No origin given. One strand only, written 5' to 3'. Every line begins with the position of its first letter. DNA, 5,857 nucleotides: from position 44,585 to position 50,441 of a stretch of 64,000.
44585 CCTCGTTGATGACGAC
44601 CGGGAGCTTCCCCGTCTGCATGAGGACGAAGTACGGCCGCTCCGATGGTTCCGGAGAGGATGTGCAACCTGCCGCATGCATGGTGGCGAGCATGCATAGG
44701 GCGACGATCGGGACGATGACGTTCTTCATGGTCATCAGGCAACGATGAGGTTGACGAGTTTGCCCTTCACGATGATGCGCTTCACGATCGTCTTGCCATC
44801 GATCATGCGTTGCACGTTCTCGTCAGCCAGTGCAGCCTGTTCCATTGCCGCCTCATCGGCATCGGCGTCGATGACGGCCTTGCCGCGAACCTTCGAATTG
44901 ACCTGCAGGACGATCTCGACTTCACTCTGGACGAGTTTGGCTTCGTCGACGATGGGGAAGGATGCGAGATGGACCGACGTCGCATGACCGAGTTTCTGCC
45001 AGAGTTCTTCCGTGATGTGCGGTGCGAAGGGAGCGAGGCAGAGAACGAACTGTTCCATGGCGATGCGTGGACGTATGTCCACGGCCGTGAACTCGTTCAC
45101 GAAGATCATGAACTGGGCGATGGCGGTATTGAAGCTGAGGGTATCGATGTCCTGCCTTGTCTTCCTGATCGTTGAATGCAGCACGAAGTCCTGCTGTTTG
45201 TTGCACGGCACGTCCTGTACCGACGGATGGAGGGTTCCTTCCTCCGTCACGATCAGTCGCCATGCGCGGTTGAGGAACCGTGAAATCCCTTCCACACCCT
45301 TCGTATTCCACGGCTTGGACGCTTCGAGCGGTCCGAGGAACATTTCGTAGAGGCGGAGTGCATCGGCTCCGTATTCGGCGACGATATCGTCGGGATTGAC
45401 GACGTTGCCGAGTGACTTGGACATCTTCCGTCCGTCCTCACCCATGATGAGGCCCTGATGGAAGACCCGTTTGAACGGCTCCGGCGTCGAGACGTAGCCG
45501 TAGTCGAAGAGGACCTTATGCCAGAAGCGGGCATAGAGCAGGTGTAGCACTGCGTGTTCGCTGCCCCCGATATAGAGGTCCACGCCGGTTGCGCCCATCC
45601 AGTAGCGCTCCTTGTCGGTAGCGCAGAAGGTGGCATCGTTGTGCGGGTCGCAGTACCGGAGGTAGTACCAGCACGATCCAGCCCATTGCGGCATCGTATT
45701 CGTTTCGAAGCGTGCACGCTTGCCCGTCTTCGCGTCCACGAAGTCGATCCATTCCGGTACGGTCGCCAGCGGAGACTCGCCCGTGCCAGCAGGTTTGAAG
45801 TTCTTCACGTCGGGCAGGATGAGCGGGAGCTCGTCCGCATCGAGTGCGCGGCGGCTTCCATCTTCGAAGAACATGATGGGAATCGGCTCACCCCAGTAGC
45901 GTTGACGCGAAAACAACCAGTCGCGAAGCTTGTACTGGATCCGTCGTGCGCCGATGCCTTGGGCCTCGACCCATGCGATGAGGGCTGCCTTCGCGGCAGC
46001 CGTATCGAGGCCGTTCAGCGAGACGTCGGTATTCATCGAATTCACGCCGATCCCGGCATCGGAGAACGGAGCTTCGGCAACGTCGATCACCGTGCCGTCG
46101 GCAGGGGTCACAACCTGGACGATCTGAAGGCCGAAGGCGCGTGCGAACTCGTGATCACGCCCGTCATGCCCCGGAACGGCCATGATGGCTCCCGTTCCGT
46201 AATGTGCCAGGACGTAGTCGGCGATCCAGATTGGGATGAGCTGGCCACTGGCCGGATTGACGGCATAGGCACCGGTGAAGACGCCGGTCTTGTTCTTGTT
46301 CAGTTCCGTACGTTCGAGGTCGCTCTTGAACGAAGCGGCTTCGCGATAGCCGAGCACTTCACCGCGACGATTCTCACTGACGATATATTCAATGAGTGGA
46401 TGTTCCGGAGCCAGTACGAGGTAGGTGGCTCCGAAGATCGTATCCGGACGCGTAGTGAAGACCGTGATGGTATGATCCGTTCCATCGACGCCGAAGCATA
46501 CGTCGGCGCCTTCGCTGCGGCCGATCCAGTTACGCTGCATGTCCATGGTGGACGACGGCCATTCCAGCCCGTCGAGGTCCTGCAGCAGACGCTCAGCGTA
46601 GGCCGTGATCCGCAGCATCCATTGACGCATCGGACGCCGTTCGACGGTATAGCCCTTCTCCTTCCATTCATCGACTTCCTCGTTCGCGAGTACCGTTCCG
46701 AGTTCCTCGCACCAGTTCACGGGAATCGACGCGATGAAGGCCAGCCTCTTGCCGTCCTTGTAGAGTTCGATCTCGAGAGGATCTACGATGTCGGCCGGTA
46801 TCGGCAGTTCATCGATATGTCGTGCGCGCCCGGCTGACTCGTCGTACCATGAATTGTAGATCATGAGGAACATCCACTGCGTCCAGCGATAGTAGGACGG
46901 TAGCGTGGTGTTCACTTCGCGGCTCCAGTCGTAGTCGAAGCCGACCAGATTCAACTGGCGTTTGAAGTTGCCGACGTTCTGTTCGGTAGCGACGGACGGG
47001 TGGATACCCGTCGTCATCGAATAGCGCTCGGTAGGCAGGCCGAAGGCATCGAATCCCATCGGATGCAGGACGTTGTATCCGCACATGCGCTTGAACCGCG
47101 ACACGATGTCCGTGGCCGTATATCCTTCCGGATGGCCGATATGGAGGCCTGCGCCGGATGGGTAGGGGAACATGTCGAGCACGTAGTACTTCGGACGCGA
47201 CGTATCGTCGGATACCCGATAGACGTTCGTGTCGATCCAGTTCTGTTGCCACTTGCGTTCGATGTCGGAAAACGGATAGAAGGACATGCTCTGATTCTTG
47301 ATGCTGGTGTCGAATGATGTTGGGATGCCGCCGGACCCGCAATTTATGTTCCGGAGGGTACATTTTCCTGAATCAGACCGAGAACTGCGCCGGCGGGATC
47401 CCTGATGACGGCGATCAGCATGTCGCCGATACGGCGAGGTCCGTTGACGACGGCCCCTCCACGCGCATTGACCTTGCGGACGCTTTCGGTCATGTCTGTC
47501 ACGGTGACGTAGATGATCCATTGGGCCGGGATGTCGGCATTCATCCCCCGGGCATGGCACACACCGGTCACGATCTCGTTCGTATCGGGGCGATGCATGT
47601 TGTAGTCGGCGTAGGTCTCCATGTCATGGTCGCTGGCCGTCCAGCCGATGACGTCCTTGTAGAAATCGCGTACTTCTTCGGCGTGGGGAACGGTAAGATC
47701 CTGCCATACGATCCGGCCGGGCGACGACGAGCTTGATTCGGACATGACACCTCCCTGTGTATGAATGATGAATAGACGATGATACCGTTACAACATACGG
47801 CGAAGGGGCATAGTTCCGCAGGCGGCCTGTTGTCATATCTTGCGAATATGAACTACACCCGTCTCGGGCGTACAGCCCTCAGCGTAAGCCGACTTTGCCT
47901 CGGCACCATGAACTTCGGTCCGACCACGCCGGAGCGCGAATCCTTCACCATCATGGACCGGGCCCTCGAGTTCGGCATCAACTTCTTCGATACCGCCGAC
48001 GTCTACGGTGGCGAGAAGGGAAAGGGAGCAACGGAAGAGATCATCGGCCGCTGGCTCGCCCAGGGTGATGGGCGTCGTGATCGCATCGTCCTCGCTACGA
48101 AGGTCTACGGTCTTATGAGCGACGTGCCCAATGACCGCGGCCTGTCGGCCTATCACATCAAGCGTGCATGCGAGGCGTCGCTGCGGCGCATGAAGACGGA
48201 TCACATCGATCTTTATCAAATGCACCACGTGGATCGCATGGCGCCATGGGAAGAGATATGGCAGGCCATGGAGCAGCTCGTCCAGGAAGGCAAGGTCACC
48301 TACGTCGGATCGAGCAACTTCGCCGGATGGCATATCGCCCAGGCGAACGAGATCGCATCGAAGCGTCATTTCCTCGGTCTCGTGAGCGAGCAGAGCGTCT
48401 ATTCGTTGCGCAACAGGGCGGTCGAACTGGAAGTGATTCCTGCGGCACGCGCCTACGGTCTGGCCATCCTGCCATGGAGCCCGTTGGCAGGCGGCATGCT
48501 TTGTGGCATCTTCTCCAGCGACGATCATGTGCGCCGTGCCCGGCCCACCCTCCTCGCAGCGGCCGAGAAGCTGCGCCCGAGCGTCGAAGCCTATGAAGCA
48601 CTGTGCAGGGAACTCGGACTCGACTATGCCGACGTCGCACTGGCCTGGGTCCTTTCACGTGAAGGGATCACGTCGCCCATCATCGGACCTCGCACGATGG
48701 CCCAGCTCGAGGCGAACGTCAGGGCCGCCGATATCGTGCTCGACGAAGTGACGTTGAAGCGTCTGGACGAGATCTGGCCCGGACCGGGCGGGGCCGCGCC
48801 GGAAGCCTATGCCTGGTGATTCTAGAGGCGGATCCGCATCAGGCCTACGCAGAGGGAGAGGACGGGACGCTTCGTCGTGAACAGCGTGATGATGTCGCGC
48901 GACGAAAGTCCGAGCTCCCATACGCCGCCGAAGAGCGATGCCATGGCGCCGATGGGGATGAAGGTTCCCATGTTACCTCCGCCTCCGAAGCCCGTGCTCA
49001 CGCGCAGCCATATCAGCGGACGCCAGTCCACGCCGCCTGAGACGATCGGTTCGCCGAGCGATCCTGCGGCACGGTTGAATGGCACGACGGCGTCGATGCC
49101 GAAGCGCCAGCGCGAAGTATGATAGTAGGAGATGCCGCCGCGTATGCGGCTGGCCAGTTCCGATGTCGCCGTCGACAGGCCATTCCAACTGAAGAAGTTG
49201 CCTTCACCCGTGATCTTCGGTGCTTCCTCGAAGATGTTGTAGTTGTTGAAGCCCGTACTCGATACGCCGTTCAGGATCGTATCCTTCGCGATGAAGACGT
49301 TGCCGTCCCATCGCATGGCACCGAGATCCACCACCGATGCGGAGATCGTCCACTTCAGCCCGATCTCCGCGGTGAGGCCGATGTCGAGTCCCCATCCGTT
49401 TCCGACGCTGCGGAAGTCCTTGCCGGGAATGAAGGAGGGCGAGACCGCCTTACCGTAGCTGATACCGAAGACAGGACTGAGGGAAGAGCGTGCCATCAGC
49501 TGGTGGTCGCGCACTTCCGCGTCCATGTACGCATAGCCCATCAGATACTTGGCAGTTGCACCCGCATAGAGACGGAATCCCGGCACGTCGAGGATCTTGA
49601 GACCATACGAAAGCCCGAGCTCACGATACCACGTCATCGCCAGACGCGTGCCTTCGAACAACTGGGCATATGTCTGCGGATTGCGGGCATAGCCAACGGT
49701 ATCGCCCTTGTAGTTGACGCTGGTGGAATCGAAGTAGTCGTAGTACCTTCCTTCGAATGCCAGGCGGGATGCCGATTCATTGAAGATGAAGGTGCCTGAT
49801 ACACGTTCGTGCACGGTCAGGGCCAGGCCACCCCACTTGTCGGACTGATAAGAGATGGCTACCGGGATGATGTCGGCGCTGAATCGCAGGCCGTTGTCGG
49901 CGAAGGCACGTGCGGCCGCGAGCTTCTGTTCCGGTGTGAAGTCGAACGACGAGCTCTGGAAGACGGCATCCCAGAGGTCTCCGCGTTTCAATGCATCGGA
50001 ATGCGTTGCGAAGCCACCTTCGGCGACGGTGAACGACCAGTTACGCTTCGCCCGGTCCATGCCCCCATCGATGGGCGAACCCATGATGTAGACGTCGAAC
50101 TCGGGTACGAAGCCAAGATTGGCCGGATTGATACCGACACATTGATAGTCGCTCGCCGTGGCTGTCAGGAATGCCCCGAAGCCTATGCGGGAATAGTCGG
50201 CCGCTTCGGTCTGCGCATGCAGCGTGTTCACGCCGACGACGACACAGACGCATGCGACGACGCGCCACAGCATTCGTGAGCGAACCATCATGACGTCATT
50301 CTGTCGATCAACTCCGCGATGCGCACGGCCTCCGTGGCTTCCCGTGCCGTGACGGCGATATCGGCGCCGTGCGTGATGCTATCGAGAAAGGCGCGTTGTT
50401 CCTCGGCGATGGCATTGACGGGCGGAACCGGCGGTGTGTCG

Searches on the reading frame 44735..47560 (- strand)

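Call 12: search_protein_families(library=pfam, proteins=[window:44735-47560:-], max_evalue=0.001)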
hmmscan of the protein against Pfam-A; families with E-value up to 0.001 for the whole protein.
window:44735-47560:- (941 aa): 5 families
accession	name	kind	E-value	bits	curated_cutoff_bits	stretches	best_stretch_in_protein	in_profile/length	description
PF13603.12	tRNA-synt_1_2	-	3.6e-60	203.1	25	1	343-531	1-184/185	Leucyl-tRNA synthetase, editing domain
PF00133.28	tRNA-synt_1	-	3e-40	138.7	22.7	3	690-738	353-401/414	tRNA synthetases class I (I, L, M and V)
PF08264.19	Anticodon_1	-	1.9e-20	73.7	25.1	1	794-903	8-144/148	Anticodon-binding domain of tRNA ligase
PF09334.17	tRNA-synt_1g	-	3.2e-17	62.8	20.1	2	130-231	6-104/391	tRNA synthetases class I (M)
PF01406.26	tRNA-synt_1e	-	2e-06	27.8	27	1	696-738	238-279/301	tRNA synthetases class I (C) catalytic domain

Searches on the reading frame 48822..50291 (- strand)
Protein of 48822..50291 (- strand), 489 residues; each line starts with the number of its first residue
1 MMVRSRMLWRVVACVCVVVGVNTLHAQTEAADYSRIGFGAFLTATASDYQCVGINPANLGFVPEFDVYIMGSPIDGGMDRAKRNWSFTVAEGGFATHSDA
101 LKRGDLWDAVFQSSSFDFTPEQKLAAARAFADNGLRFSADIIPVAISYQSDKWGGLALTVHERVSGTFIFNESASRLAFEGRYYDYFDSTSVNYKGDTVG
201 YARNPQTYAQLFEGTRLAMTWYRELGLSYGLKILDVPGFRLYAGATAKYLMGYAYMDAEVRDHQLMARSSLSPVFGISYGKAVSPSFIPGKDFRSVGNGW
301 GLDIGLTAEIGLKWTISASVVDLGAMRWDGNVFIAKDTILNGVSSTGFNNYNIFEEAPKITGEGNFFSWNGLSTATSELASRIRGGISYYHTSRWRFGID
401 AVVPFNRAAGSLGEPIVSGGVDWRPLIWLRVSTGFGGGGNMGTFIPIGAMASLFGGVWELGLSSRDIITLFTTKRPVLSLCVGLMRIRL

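Call 12: search_protein_families(library=pfam, proteins=[window:48822-50291:-], max_evalue=0.001)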
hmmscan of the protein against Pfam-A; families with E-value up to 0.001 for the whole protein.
window:48822-50291:- (489 aa): 1 family
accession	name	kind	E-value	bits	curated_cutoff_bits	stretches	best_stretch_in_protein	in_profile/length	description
PF18990.6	DUF5723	-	1.5e-19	71.4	26.8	1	190-436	91-349/376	Family of unknown function (DUF5723)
